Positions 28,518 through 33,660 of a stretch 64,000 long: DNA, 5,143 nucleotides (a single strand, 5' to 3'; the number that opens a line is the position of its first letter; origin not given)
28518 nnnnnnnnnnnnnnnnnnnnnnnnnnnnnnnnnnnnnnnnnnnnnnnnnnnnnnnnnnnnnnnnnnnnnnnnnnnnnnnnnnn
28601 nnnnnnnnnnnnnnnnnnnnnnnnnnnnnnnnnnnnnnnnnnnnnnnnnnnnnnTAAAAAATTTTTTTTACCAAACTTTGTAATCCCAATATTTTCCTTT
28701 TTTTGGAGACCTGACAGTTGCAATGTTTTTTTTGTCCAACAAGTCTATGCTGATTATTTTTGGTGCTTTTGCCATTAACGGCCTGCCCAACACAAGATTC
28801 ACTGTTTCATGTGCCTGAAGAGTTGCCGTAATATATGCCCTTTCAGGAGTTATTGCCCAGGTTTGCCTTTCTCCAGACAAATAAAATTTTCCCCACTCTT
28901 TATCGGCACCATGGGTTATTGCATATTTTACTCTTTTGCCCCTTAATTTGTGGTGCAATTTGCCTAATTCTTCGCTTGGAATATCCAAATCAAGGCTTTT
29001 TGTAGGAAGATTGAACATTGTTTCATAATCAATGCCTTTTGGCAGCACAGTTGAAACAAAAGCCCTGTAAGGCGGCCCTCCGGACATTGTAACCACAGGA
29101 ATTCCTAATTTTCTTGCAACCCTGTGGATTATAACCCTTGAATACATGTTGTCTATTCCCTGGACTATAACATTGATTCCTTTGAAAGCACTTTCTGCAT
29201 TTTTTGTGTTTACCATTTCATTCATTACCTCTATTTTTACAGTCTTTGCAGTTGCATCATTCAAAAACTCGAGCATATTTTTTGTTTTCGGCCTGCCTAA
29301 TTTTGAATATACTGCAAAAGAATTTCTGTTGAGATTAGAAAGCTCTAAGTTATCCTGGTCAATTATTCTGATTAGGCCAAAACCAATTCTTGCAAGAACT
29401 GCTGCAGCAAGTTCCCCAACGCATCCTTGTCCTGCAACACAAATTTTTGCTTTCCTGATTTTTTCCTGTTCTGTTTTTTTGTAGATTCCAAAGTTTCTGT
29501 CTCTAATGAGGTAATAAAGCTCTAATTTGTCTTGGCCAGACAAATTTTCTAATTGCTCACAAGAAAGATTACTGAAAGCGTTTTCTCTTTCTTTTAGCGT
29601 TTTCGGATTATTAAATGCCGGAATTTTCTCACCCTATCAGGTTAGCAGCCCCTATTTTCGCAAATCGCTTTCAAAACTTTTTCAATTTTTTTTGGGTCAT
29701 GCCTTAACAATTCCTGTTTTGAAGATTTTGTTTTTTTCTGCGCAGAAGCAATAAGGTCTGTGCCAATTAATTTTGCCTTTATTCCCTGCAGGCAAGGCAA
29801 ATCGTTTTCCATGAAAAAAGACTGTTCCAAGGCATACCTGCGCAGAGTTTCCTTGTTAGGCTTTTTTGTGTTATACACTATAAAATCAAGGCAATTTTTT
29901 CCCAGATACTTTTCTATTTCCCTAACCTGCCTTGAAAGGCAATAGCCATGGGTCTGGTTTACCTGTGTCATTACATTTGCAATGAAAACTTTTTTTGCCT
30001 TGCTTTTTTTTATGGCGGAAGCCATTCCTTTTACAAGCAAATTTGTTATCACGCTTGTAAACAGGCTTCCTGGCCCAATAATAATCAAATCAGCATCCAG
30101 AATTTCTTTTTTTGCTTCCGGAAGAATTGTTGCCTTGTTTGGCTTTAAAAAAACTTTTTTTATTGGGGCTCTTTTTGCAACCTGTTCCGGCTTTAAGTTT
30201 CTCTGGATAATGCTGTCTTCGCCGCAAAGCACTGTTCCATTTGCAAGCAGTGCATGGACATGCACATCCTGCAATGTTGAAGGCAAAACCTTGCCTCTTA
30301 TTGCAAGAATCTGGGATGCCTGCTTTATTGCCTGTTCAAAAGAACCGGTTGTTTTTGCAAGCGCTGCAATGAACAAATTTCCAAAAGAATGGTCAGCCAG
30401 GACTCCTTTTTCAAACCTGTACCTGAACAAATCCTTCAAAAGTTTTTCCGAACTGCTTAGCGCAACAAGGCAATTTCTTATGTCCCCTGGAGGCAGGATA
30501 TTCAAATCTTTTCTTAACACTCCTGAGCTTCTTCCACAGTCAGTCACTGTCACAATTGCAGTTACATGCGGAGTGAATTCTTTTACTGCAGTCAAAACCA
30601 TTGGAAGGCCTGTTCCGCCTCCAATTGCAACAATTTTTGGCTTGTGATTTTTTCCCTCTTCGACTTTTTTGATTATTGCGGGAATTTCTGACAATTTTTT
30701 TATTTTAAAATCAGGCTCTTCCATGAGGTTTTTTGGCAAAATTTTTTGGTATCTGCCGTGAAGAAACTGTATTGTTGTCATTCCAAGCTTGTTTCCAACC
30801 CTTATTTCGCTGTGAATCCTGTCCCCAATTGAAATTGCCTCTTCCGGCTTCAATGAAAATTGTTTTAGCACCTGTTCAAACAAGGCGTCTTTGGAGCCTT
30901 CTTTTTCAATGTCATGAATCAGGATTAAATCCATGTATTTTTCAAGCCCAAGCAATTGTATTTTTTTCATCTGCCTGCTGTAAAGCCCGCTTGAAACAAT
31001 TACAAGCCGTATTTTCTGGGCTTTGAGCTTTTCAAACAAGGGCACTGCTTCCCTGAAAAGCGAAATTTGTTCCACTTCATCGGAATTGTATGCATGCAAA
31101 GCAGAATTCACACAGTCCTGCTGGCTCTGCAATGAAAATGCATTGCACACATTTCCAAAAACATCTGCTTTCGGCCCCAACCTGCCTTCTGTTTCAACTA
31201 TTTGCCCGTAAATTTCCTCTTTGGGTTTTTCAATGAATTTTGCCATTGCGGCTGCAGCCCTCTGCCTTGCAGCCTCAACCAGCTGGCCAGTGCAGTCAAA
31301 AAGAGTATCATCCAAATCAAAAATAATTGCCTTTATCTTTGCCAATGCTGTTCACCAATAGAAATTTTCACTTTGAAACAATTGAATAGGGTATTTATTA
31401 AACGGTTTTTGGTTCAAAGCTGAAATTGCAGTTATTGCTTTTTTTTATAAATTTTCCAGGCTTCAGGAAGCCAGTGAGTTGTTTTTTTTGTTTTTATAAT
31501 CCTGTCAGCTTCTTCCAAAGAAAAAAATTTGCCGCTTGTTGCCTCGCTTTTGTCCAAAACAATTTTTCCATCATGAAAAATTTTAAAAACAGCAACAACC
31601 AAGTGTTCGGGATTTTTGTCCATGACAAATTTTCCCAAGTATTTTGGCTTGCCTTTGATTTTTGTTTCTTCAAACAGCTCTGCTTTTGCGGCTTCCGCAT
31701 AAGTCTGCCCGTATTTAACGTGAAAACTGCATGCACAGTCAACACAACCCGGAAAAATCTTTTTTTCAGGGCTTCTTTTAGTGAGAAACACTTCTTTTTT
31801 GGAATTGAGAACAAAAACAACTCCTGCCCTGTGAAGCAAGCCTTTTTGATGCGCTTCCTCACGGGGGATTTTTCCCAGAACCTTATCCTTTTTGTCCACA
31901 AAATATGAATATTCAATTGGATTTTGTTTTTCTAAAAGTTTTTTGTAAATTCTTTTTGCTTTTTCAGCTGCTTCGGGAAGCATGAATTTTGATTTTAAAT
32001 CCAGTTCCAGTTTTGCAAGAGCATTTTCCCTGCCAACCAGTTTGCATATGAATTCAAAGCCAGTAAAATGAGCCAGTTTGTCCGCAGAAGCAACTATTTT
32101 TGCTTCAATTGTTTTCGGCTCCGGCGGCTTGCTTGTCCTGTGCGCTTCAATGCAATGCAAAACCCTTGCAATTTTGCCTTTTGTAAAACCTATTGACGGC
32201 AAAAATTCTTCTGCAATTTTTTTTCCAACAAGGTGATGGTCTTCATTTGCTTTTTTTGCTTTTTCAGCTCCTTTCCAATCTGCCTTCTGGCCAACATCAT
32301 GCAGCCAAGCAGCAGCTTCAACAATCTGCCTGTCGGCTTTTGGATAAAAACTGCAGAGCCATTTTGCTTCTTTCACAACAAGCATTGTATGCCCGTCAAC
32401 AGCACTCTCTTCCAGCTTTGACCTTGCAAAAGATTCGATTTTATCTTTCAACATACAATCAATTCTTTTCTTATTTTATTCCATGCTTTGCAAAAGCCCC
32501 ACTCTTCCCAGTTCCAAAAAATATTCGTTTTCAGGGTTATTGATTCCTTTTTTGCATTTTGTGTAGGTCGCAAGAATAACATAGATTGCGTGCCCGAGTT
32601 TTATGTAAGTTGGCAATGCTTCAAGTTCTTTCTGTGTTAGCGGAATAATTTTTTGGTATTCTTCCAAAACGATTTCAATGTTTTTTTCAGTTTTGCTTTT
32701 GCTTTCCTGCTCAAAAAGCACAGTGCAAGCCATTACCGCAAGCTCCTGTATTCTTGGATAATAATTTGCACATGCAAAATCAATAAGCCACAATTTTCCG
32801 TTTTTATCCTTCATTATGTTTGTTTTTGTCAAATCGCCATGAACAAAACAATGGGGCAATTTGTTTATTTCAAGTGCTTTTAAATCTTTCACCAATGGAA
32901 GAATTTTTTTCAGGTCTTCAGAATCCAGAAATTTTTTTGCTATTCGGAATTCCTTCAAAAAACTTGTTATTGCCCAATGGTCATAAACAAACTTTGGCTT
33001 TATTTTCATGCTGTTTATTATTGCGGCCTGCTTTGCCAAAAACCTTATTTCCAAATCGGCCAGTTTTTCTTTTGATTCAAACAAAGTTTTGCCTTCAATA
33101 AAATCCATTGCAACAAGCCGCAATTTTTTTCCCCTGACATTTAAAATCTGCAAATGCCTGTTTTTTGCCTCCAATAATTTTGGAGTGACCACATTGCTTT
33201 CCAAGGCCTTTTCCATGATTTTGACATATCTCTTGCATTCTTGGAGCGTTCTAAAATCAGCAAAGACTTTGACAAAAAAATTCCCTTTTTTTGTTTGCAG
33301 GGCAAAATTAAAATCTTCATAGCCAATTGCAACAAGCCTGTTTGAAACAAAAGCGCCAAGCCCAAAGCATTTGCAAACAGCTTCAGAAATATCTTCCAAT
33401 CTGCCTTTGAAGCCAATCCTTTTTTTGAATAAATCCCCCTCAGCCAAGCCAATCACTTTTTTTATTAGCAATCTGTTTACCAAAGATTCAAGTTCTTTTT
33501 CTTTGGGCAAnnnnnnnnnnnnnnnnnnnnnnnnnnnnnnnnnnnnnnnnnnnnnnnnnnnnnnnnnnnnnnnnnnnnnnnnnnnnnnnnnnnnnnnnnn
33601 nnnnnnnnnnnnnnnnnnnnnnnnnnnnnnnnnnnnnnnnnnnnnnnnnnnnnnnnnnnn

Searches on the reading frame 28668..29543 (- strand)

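Call 9: search_protein_families(library=pfam, proteins=[window:28668-29543:-], max_evalue=0.001)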
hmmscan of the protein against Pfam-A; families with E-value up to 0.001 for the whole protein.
window:28668-29543:- (291 aa): 3 families
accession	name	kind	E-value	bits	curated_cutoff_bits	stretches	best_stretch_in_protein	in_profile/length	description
PF00899.27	ThiF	-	1.6e-34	119.6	28.1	1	16-279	5-229/238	ThiF family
PF03721.20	UDPG_MGDP_dh_N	-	1.6e-05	25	27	1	33-117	2-90/187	UDP-glucose/GDP-mannose dehydrogenase family, NAD binding domain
PF00208.27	ELFV_dehydrog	-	0.00036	20.8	23.4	0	20-63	21-64/241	Glutamate/Leucine/Phenylalanine/Valine dehydrogenase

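Call 53: search_protein_families(library=padloc, proteins=[window:28668-29543:-], max_evalue=0.01)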
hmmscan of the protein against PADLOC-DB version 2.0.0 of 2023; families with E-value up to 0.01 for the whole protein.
window:28668-29543:- (291 aa): 31 families (the best 25 are shown)
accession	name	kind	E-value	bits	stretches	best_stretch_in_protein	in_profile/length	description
PDLC00829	E1-E2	-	8.7e-14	49.5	1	27-151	167-291/426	E1-E2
PDLC00848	E1-E2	-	1e-12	45.2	1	26-127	369-470/607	E1-E2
PDLC00836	E1-E2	-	2.7e-11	40.8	1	22-149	332-460/602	E1-E2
PDLC00832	E1-E2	-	2.7e-11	40.4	1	23-127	330-434/588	E1-E2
PDLC00847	E1-E2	-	3.4e-11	40.3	1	27-153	282-407/523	E1-E2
PDLC00844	E1-E2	-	1.6e-10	38.2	1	24-152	269-397/489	E1-E2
PDLC00837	E1-E2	-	3.2e-10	37.4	1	24-147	317-447/593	E1-E2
PDLC00855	E1-E2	-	4.3e-10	37.2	1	23-124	294-393/579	E1-E2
PDLC00839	E1-E2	-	2.1e-09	34.2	1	26-115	365-453/602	E1-E2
PDLC00828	E1-E2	-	3e-09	34.6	1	27-151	171-295/431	E1-E2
PDLC00830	E1-E2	-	1.6e-08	31.3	1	24-145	303-422/551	E1-E2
PDLC00843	E1-E2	-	3.2e-08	30.6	1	26-148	313-433/575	E1-E2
PDLC00856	E1-E2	-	4.5e-08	30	1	26-151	317-443/573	E1-E2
PDLC00840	E1-E2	-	2.3e-07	28.2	1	22-149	204-332/458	E1-E2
PDLC00825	E1-E2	-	3.1e-07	27.6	1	6-142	281-428/568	E1-E2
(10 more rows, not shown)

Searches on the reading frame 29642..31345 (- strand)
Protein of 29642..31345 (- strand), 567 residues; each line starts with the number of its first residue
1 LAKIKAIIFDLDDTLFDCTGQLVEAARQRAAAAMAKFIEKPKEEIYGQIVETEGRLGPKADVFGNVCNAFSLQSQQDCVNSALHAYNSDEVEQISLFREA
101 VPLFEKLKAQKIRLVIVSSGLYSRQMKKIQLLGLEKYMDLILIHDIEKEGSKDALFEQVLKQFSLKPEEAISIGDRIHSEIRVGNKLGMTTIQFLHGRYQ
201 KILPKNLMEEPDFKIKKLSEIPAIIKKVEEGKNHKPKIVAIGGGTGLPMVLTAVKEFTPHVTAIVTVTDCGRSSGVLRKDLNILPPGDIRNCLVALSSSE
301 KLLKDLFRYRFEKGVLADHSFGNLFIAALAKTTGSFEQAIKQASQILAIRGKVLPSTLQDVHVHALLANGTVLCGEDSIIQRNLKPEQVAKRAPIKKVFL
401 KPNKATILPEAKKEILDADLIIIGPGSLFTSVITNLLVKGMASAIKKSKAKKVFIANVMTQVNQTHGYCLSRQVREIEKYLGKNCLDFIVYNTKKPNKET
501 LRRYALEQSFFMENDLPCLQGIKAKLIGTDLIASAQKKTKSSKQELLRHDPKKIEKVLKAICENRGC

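Call 9: search_protein_families(library=pfam, proteins=[window:29642-31345:-], max_evalue=0.001)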
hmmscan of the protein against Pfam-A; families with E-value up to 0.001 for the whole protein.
window:29642-31345:- (567 aa): 5 families
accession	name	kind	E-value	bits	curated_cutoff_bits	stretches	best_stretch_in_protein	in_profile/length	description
PF01933.23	CofD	-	2.9e-95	319.2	30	1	238-530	1-288/290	2-phospho-L-lactate transferase CofD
PF13419.12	HAD_2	-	5.9e-20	72.5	23.8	1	7-192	1-176/178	Haloacid dehalogenase-like hydrolase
PF00702.32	Hydrolase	-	9.9e-18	65.7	26.4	1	4-186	1-189/191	haloacid dehalogenase-like hydrolase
PF13242.12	Hydrolase_like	-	3.6e-07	30.4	22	1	154-220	8-74/75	HAD-hyrolase-like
PF09419.16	PGP_phosphatase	-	0.00066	19.8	20.4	0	107-193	71-162/168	Mitochondrial PGP phosphatase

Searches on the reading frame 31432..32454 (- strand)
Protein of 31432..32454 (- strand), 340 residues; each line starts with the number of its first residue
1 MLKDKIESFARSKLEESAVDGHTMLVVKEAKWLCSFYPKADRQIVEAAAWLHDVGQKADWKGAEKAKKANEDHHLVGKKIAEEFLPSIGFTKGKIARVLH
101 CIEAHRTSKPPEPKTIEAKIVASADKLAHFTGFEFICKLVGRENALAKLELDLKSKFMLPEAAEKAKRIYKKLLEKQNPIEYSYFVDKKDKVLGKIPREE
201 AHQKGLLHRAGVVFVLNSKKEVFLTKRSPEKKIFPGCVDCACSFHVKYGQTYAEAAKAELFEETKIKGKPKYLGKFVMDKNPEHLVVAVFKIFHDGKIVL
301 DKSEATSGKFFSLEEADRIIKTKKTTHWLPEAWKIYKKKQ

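Call 9: search_protein_families(library=pfam, proteins=[window:31432-32454:-], max_evalue=0.001)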
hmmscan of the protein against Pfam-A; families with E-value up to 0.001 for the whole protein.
window:31432-32454:- (340 aa): 2 families
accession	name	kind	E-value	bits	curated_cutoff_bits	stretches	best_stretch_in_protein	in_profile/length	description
PF01966.28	HD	-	3.9e-11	43.7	22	1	20-128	2-114/116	HD domain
PF00293.34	NUDIX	-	2.6e-10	40.9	21.1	1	209-319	4-119/134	NUDIX domain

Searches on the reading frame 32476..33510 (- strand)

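Call 10: search_protein_families(library=pfam, proteins=[window:32476-33510:-], max_evalue=0.001)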
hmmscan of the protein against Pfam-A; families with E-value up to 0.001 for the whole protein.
window:32476-33510:- (344 aa): 5 families
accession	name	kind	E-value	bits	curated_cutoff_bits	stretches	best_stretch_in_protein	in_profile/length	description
PF01636.29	APH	-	1e-15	58.6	23.2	1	59-263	4-211/239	Phosphotransferase enzyme family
PF01633.27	Choline_kinase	-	4.6e-06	26.6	29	1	186-263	130-206/300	Choline/ethanolamine kinase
PF19974.5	TCAD9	-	0.00016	21.4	40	1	218-248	295-324/429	Ternary complex associated domain 9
PF00069.31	Pkinase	-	0.00045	20.1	31.7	0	191-264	91-161/263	Protein kinase domain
PF01163.29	RIO1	-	0.00085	19.4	22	0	219-247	123-150/187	RIO domain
